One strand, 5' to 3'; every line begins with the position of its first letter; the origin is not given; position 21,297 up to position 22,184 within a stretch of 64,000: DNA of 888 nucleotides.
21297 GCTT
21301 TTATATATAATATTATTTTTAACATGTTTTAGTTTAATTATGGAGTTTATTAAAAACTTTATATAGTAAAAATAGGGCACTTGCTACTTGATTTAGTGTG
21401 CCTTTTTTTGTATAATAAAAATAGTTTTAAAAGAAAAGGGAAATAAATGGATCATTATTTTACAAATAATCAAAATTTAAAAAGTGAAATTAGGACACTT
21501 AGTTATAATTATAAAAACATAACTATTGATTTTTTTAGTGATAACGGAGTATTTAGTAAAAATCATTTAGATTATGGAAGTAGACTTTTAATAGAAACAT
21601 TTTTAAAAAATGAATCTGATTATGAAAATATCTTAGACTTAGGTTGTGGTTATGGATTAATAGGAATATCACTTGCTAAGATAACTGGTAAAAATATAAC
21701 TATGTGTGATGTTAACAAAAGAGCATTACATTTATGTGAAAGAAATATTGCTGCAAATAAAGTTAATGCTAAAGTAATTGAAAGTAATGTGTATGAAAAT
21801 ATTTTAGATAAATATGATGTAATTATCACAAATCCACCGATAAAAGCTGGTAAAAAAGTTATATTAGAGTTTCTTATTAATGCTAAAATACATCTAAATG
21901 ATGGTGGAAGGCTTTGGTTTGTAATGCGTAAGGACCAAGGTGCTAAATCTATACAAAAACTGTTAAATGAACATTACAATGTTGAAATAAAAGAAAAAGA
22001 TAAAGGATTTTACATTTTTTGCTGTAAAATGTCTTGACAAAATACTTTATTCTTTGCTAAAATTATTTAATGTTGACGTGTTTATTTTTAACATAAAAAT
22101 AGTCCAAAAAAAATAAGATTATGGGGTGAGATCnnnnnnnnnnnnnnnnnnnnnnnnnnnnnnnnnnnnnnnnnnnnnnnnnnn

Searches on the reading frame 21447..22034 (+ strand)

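Call 19: search_protein_families(library=pfam, proteins=[window:21447-22034:+], max_evalue=0.01)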
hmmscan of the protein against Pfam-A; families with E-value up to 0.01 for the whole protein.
window:21447-22034:+ (196 aa): 16 families
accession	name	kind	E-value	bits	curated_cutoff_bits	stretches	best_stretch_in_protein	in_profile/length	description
PF05175.20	MTS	-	5.8e-46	156.7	23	1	27-191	2-169/170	Methyltransferase small domain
PF06325.19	PrmA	-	3.5e-12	46.9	22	1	50-159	156-259/296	Ribosomal protein L11 methyltransferase (PrmA)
PF13649.12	Methyltransf_25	-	1.5e-09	38.8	27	1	62-154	1-97/97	Methyltransferase domain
PF10294.15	Methyltransf_16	-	2.1e-09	37.8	21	1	46-110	34-100/174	Lysine methyltransferase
PF08242.18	Methyltransf_12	-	1.1e-08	36.1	30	1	63-156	1-98/98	Methyltransferase domain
PF13847.12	Methyltransf_31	-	6.1e-08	32.9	27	1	60-133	5-85/145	Methyltransferase domain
PF02475.24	TRM5-TYW2_MTfase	-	8e-05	23.1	28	1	54-135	32-117/164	TRM5/TYW2 methyltransferase domain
PF03602.21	Cons_hypoth95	-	8.2e-05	22.8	24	1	53-163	36-155/182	Conserved hypothetical protein 95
PF13489.12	Methyltransf_23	-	9e-05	22.7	27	1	48-161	12-119/164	Methyltransferase domain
PF08241.18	Methyltransf_11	-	0.0002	22.4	21.2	1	63-128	1-66/95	Methyltransferase domain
PF12847.13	Methyltransf_18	-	0.00072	20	27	1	59-173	15-128/151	Methyltransferase domain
PF01861.22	BpsA_C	-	0.00074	19.3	27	1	71-183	56-175/243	Branched-chain polyamine synthase A C-terminal domain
PF02527.21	GidB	-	0.00082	19.2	27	1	52-128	44-121/184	rRNA small subunit methyltransferase G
PF01262.27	AlaDh_PNT_C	-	0.001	19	23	1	70-131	40-101/214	Alanine dehydrogenase/PNT, C-terminal domain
PF05958.17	tRNA_U5-meth_tr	-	0.0021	17.6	23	1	19-108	169-250/357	tRNA (Uracil-5-)-methyltransferase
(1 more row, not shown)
